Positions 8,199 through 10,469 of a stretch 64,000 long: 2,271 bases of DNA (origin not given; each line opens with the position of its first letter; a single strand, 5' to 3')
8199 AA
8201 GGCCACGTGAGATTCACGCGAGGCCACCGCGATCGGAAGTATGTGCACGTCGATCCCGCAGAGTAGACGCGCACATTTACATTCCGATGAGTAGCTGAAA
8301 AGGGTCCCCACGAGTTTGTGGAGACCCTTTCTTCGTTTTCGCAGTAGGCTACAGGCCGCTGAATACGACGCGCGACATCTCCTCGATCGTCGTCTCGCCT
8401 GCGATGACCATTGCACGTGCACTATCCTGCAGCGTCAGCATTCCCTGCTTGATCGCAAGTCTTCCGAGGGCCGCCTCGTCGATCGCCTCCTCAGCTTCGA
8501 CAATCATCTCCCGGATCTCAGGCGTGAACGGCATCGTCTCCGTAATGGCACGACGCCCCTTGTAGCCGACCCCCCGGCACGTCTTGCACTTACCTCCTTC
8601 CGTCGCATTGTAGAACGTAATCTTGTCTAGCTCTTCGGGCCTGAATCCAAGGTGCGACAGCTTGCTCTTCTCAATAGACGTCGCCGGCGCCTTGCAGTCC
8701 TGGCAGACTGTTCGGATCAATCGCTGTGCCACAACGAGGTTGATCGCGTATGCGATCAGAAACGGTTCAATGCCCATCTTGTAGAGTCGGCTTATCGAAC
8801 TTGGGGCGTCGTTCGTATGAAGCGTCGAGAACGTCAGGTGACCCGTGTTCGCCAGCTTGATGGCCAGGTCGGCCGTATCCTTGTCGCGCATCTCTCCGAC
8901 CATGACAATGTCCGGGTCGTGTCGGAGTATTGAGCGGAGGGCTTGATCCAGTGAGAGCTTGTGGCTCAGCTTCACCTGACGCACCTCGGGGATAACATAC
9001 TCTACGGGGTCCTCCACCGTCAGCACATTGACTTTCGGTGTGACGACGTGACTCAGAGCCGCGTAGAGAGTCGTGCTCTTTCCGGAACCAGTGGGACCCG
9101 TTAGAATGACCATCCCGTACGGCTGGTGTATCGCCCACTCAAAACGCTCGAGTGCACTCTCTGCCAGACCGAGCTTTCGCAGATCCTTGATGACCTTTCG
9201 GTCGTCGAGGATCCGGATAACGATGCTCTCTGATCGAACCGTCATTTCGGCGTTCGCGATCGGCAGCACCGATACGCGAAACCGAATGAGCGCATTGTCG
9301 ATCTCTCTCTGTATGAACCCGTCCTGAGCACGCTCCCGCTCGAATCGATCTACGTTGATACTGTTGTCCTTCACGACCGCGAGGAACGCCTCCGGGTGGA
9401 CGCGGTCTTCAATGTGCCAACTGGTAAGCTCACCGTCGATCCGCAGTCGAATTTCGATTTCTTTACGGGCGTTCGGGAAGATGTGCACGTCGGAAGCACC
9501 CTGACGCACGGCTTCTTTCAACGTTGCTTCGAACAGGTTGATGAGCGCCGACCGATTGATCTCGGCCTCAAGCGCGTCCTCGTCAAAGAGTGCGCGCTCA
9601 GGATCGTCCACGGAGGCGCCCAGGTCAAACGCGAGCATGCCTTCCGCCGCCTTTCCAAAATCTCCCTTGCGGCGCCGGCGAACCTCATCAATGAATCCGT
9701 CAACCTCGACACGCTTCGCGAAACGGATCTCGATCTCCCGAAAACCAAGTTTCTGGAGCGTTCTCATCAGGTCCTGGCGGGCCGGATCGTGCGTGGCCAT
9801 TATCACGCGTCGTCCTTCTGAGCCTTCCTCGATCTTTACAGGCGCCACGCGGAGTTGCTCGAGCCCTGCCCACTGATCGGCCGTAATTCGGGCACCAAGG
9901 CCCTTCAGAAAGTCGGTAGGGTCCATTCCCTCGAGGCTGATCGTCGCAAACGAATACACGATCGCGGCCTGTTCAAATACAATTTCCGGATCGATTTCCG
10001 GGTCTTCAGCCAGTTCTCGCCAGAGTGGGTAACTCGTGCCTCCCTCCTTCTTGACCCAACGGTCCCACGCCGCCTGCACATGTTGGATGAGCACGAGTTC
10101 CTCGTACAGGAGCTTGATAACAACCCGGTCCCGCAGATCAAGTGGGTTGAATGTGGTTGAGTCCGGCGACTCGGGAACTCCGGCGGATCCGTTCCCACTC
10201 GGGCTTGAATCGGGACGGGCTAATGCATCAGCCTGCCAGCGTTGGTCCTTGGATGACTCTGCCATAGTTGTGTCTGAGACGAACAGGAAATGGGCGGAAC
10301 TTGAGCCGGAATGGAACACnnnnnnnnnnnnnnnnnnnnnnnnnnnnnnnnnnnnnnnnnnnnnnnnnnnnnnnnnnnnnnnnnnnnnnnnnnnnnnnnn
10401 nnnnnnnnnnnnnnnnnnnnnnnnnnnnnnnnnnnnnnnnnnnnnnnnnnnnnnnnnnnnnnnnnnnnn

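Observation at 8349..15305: Sigma-54 / sigma-28 regulatory island around an orphan PilB-like ATPase, with no pilus or flagellar structural genes in view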

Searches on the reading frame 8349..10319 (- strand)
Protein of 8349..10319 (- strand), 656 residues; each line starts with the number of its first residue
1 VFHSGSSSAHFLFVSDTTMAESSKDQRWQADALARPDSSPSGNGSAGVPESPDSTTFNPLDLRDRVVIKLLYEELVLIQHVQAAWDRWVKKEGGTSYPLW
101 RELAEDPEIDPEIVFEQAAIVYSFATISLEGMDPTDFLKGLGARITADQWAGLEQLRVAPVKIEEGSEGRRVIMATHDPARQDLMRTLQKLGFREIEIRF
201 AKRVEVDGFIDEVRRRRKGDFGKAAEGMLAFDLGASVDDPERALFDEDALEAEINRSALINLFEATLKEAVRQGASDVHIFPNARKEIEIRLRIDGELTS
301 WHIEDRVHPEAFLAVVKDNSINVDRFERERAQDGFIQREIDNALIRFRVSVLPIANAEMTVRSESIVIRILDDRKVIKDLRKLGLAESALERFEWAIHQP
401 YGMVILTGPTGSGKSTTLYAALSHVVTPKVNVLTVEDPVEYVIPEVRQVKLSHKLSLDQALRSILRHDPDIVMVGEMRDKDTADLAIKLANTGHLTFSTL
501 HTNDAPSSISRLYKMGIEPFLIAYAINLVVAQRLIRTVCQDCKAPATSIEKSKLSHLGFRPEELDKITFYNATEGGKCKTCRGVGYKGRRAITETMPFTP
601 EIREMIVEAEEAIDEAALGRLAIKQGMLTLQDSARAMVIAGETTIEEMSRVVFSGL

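Call 4: search_protein_families(library=pfam, proteins=[window:8349-10319:-], max_evalue=0.01)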
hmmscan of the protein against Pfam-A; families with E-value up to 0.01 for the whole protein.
window:8349-10319:- (656 aa): 7 families
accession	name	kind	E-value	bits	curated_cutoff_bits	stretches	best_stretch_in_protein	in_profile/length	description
PF00437.27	T2SSE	-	1.4e-99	333.7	24.9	1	257-650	6-370/370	Type II/IV secretion system protein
PF25199.1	nSTAND_NTPase5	-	0.0001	22.6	34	1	398-448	38-89/145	Novel STAND NTPase 5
PF13555.12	AAA_29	-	0.0003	20.9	27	1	400-429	21-49/61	P-loop containing region of AAA domain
PF13191.12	AAA_16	-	0.00038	21.4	32.6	1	398-469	22-87/167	AAA ATPase domain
PF05157.20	MshEN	-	0.0014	19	23.1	1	154-218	27-88/90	MshEN domain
PF20720.3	nSTAND3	-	0.0058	16.8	27.2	0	401-439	17-55/155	Novel STAND NTPase 3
PF10236.15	DAP3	-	0.0059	16.3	23.1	1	403-443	25-65/311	Mitochondrial ribosomal death-associated protein 3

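Call 5: search_protein_families(library=ncbifam, proteins=[window:8349-10319:-], max_evalue=0.001)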
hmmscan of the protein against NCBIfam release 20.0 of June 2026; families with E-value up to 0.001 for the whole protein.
window:8349-10319:- (656 aa): 17 families
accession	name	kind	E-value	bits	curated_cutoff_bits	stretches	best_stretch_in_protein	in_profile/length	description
TIGR02538.1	type_IV_pilB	equivalog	1.8e-119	399.9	675.65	1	91-652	23-562/564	type IV-A pilus assembly ATPase PilB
TIGR02533.1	type_II_gspE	equivalog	1.5e-111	373.5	630.25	1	169-651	21-485/486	type II secretion system ATPase GspE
NF053534.1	T4PilAsmATPsTfpB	equivalog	4.3e-99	332.5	850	1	170-652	115-582/584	type IV pilus assembly ATPase TfpB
NF007755.0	PRK10436.1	equivalog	2.9e-95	319.7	617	1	170-652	27-459/465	type II secretion system protein GspE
NF041000.1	ATPase_ComGA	equivalog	4.6e-60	202.9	300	1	266-536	3-266/267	competence type IV pilus ATPase ComGA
TIGR01420.1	pilT_fam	subfamily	5.3e-50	170.6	319.1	1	264-515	3-242/343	PilT/PilU family type 4a pilus ATPase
TIGR02525.1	plasmid_TraJ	equivalog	1e-25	90.5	368.3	1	345-537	100-300/372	plasmid transfer ATPase TraJ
TIGR02524.1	dot_icm_DotB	equivalog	2.5e-17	63.1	463.3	1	380-533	117-283/358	Dot/Icm type IV secretion system ATPase DotB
NF058587.1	archaellum_moto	equivalog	2.3e-15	56.3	550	1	357-531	230-413/527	archaellum flagellar ATPase motor FlaI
TIGR03819.1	heli_sec_ATPase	hypoth_equivalog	4.9e-14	52.3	373.15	1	362-531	138-316/340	TadA family conjugal transfer-associated ATPase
TIGR02782.1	TrbB_P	equivalog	5.7e-14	52.1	304.55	1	338-516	78-256/303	P-type conjugative transfer ATPase TrbB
TIGR02788.1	VirB11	equivalog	2e-13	50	249.95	1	390-516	134-266/308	P-type DNA transfer ATPase VirB11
NF010407.0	PRK13833.1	subfamily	3e-12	46.6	499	1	385-517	129-264/323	conjugal transfer protein TrbB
NF010469.0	PRK13894.1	subfamily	1.4e-11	44.3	508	1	387-514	136-266/320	conjugal transfer ATPase TrbB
NF010425.0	PRK13851.1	equivalog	1.9e-10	40.2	461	1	387-513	148-281/344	type IV secretion system protein VirB11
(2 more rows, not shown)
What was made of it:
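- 8349..10265 (-): Type I PilB/GspE-family ATPase with an MshEN-fold N-domain. No partner genes are nearby. Pfam T2SSE E 1e-99; TIGR02538 scores 399.9, below its 675.65 cut-off (calls 4, 5).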

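Call 7: find_related_loci(query=window:8349-10268:-, collection=genome_contigs, flank=10000)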
Query window:8349-10268:- (639 aa) in genome_contigs; peptide patterns used: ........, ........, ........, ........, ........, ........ (x = any residue, [..] = any of these).
600 stretches matched a pattern (row limit reached: there are more); 554 encode a relative of the query (tblastn E <= 1e-3); the best 80 are kept; 80 distinct loci.
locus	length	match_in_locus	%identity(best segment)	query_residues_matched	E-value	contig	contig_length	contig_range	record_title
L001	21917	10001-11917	97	1-639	0e+0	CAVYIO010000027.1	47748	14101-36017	MAG: Rhodothermales bacterium isolate MFD03551.bin.2.116 genome assembly, contig: contig_50414, whole genome shotgun seq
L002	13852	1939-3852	77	2-639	0e+0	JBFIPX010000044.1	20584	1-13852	MAG: Rhodothermales bacterium isolate Mix_sand12.2021.10.Z.66 k141_2730160_length_20584_cov_14.4618, whole genome shotgu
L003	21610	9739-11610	59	9-635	0e+0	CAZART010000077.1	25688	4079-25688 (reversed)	MAG TPA_asm: uncultured Rhodothermales bacterium isolate SRP284430_co1_216 genome assembly, contig: NODE_1008_length_256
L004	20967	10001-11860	60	18-635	0e+0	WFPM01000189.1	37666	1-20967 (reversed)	MAG: Rhodothermus sp. isolate S012_61 k151_57490, whole genome shotgun sequence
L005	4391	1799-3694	56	18-637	0e+0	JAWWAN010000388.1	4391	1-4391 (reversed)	MAG: Rhodothermales bacterium isolate HN15.bin.4 k141_876171_length_4391_cov_6.0000, whole genome shotgun sequence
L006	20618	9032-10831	57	40-637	0e+0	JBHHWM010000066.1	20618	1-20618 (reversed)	MAG: Rhodothermales bacterium isolate S.2_sp2_bin.19 NODE_341_length_20618_cov_11.984341, whole genome shotgun sequence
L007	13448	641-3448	60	45-635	0e+0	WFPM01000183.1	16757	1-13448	MAG: Rhodothermus sp. isolate S012_61 k151_47787, whole genome shotgun sequence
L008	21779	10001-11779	59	43-635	0e+0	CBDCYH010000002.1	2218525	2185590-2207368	MAG: Rhodothermales bacterium isolate 8b598655-955b-420c-8955-06fb7b6e90de genome assembly, contig: contig_2, whole geno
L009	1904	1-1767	57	48-637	0e+0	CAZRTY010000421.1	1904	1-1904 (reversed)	MAG TPA_asm: uncultured Rhodothermales bacterium isolate SRP220891_co3_21 genome assembly, contig: NODE_174041_length_19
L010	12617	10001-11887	55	16-639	0e+0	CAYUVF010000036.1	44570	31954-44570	MAG TPA_asm: uncultured Rhodothermales bacterium isolate binchicken_co17_426 genome assembly, contig: NODE_2508_length_4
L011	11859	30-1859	56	30-635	0e+0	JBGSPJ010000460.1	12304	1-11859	MAG: Rhodothermales bacterium isolate JTS-AC300 k141_1902144, whole genome shotgun sequence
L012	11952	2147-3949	56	40-638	0e+0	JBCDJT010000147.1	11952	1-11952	MAG: Bacteroidota bacterium isolate P01_H01_bin.41 k141_1119403_length_11952_cov_19.0130, whole genome shotgun sequence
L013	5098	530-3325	58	46-635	0e+0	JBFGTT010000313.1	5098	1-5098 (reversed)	MAG: Rhodothermales bacterium isolate Mix_sand05.2021.03.G.12 k141_2481370_length_5098_cov_12.6379, whole genome shotgun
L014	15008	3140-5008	57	24-637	0e+0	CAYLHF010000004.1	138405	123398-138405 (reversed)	MAG TPA_asm: uncultured Rhodothermales bacterium isolate binchicken_co275_59 genome assembly, contig: NODE_41_length_138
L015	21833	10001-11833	56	23-635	0e+0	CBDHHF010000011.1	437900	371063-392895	MAG: Rhodothermales bacterium isolate 0fb6ef2c-814e-496a-9ced-0506dc7cabad genome assembly, contig: contig_11, whole gen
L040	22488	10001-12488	56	36-635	0e+0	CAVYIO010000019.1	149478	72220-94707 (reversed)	MAG: Rhodothermales bacterium isolate MFD03551.bin.2.116 genome assembly, contig: contig_41369, whole genome shotgun seq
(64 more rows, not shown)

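Call 14: search_protein_families(library=pfam, proteins=[L006:5808-6098:-, L006:6319-7347:+], max_evalue=0.00001)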
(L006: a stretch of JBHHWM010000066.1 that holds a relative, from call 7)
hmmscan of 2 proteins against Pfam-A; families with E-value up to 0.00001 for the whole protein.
L006:5808-6098:- (96 aa): 0 families

L006:6319-7347:+ (342 aa): 1 family
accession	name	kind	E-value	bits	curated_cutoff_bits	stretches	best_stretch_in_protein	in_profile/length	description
PF06167.18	Peptidase_M90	-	5.3e-64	216.6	26.2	1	87-314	3-242/243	Glucose-regulated metallo-peptidase M90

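Call 34: search_protein_families(library=pfam, proteins=[L015:6385-6864:+, L015:7092-7502:+, L015:7646-9007:+, L015:11920-12456:+, L015:12481-13083:+, L015:13469-14773:+, L015:14825-16642:+, L015:16656-17660:+, L015:17798-19177:+, L015:5273-5599:-], max_evalue=0.0001)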
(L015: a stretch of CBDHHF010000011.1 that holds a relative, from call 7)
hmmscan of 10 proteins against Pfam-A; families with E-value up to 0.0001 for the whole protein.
L015:6385-6864:+ (159 aa): 0 families

L015:7092-7502:+ (136 aa): 0 families

L015:7646-9007:+ (453 aa): 1 family
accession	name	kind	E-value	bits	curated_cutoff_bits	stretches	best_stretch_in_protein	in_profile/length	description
PF00482.28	T2SSF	-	1.2e-28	100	25.2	2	111-234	1-125/125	Type II secretion system (T2SS), protein F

L015:11920-12456:+ (178 aa): 0 families

L015:12481-13083:+ (200 aa): 0 families

L015:13469-14773:+ (434 aa): 2 families
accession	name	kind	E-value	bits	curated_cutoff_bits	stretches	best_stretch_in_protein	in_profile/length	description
PF00437.27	T2SSE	-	6.8e-35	120.8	24.9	1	203-388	139-320/370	Type II/IV secretion system protein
PF13555.12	AAA_29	-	9.7e-06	25.7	27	1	205-227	21-43/61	P-loop containing region of AAA domain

L015:14825-16642:+ (605 aa): 0 families

L015:16656-17660:+ (334 aa): 0 families

L015:17798-19177:+ (459 aa): 1 family
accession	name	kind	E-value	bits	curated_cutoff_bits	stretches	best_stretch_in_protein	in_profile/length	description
PF00263.26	Secretin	-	3.7e-28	98.7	27.5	1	249-415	3-168/169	Bacterial type II and III secretion system protein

L015:5273-5599:- (108 aa): 1 family
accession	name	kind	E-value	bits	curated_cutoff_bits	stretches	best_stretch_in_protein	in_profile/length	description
PF14242.11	DUF4342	-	2.6e-24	85.5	25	1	10-87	4-81/81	Domain of unknown function (DUF4342)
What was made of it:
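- On PilB / GspE assembly ATPase: They occur with the type II paralogue in L015 (call 34).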

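Call 35: search_protein_families(library=pfam, proteins=[L040:5562-6701:+, L040:6703-7419:-, L040:7530-8549:+, L040:8698-9276:-, L040:11847-12620:+, L040:12629-15496:-, L040:15527-16180:-, L040:16161-17021:-, L040:17828-19021:+, L040:3639-4775:-], max_evalue=0.0001)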
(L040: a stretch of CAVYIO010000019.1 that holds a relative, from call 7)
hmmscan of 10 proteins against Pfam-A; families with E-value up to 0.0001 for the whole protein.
L040:5562-6701:+ (379 aa): 0 families

L040:6703-7419:- (238 aa): 1 family
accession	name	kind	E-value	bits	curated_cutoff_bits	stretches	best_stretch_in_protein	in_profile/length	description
PF03544.19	TonB_C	-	4.7e-18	65.9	24.6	1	151-227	2-79/79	Gram-negative bacterial TonB protein C-terminal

L040:7530-8549:+ (339 aa): 2 families
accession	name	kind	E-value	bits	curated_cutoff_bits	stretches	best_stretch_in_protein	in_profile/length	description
PF00107.32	ADH_zinc_N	-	5e-15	56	31.8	1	167-293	1-127/129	Zinc-binding dehydrogenase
PF08240.17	ADH_N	-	6e-14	52.6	23.5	1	36-122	3-103/104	Alcohol dehydrogenase GroES-like domain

L040:8698-9276:- (192 aa): 0 families

L040:11847-12620:+ (257 aa): 0 families

L040:12629-15496:- (955 aa): 1 family
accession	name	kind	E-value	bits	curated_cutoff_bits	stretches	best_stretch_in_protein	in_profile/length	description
PF00311.23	PEPcase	-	1.9e-266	887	22.4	1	41-955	2-919/919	Phosphoenolpyruvate carboxylase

L040:15527-16180:- (217 aa): 1 family
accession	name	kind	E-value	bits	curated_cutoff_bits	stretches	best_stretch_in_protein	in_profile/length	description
PF11138.13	DUF2911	-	5.6e-51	172.6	27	1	70-212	1-144/145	Protein of unknown function (DUF2911)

L040:16161-17021:- (286 aa): 1 family
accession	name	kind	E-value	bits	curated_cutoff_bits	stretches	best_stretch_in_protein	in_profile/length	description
PF20113.4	DUF6503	-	9.2e-25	88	22.9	1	84-272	58-254/255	Family of unknown function (DUF6503)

L040:17828-19021:+ (397 aa): 11 families
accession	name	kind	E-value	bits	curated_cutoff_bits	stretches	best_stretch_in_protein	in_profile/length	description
PF12773.13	DZR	-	2.5e-09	37.6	27.3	1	32-117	1-45/45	Double zinc ribbon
PF13240.11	Zn_Ribbon_1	-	2.7e-09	37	25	1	98-119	1-22/23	zinc-ribbon domain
PF14559.12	TPR_19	-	1.5e-07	32.1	25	1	291-335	7-50/68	Tetratricopeptide repeat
PF07719.23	TPR_2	-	4.4e-07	30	27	0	292-308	18-34/34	Tetratricopeptide repeat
PF00515.34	TPR_1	-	5.7e-07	29.5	27.8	0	293-308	19-34/34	Tetratricopeptide repeat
PF18912.6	DZR_2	-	6.9e-07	29.4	27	0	94-127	19-53/56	Double zinc ribbon domain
PF13414.12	TPR_11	-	7.6e-07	29.2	26.8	1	294-319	13-38/42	TPR repeat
PF23914.1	TPR_CcmH_CycH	-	3.7e-06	27.3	42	1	290-375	65-152/158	Cytochrome c-type biogenesis protein H TPR domain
PF13432.12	TPR_16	-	7e-06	26.8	32.7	0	336-370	23-57/65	Tetratricopeptide repeat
PF13431.12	TPR_17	-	3.1e-05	24.3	24.4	0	297-319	1-23/34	Tetratricopeptide repeat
PF13371.12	TPR_9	-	8.3e-05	23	35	0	292-320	12-40/73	Tetratricopeptide repeat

L040:3639-4775:- (378 aa): 3 families
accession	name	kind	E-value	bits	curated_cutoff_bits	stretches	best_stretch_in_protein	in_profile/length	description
PF00903.31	Glyoxalase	-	2.4e-23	83.2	20.6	2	182-302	2-108/121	Glyoxalase/Bleomycin resistance protein/Dioxygenase superfamily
PF13669.12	Glyoxalase_4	-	2e-14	54.2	27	2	27-129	3-101/109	Glyoxalase/Bleomycin resistance protein/Dioxygenase superfamily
PF14696.12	Glyoxalase_5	-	3.4e-12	47.1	27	1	20-156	6-129/139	Hydroxyphenylpyruvate dioxygenase, HPPD, N-terminal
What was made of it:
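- Type III paralogues are also orphans among housekeeping genes (call 35).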

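Call 88: search_solved_structures(query=window:8349-10268:-, max_evalue=1e-20, show_alignments=1)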
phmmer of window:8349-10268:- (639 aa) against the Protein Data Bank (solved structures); distinct sequences matched with E-value up to 1e-20: 22.
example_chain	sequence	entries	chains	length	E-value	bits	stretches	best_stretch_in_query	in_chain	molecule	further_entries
3jc8_Ba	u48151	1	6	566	4e-84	286.7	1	151-631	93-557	Type IV-A pilus assembly ATPase PilB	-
6olj_C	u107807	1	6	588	1.1e-82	281.9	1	154-635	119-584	Type IV pilus biogenesis ATPase PilB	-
5zfr_A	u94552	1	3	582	1.3e-82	281.7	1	228-635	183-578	Type IV pilus biogenesis ATPase PilB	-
5tsg_B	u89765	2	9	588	2.7e-82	280.7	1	154-635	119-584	Type IV pilus biogenesis ATPase PilB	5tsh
5oiu_A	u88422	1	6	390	4.9e-77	263.3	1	236-631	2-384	Type IV pilus assembly protein PilF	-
6f8l_G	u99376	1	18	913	1.7e-76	261.5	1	230-631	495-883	Type IV pilus assembly protein PilF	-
5it5_F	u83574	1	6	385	2.3e-76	261.1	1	246-631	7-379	ATP binding motif-containing protein PilF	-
6ejf_A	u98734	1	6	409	2.4e-76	261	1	246-631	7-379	Type IV pilus assembly protein PilF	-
4pht_A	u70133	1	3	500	6.2e-76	259.7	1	213-635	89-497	General secretory pathway protein E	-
1p9r_A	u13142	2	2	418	2.9e-72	247.5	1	216-633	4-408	General secretion pathway protein E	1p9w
4kss_A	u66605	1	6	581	5.5e-72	246.6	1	229-635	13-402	Type II secretion system protein E, hemolysin-coregulated protein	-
4ksr_A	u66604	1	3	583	6.7e-72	246.3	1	229-635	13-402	Type II secretion system protein E, Hemolysin-coregulated protein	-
2ewv_A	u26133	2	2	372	2.1e-32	115.9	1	240-497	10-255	twitching motility protein PilT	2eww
2gsz_A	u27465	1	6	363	4.6e-32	114.8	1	249-497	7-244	twitching motility protein PilT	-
3jvu_A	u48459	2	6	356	2.8e-31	112.2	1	253-498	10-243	Twitching mobility protein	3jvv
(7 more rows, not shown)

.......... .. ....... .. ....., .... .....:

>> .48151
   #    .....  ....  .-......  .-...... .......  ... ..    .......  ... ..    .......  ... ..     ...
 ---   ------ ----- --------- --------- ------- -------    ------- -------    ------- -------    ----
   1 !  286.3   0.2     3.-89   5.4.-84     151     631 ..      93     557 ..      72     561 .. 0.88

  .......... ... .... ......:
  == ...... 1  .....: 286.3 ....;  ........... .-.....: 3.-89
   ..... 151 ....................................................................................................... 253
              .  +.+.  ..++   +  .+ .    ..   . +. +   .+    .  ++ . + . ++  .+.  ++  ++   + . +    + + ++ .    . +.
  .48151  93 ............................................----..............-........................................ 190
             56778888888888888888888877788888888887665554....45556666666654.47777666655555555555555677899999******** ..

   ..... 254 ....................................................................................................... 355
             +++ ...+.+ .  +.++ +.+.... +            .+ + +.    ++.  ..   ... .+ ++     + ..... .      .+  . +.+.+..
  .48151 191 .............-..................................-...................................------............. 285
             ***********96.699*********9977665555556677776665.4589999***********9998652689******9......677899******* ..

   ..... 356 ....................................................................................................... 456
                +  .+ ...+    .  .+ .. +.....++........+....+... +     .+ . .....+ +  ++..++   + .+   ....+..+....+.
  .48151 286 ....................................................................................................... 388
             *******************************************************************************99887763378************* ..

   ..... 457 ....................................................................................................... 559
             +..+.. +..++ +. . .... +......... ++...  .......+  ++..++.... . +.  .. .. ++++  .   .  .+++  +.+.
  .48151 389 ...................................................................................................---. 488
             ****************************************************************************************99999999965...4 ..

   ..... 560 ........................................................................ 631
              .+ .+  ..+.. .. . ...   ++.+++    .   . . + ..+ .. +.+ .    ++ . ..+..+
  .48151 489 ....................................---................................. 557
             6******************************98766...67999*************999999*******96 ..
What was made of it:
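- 8349..10265 (-): It aligns to M. xanthus PilB 3jc8 (call 88).
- On PilB / GspE assembly ATPase: Alignment to PilB 3jc8 (call 88).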
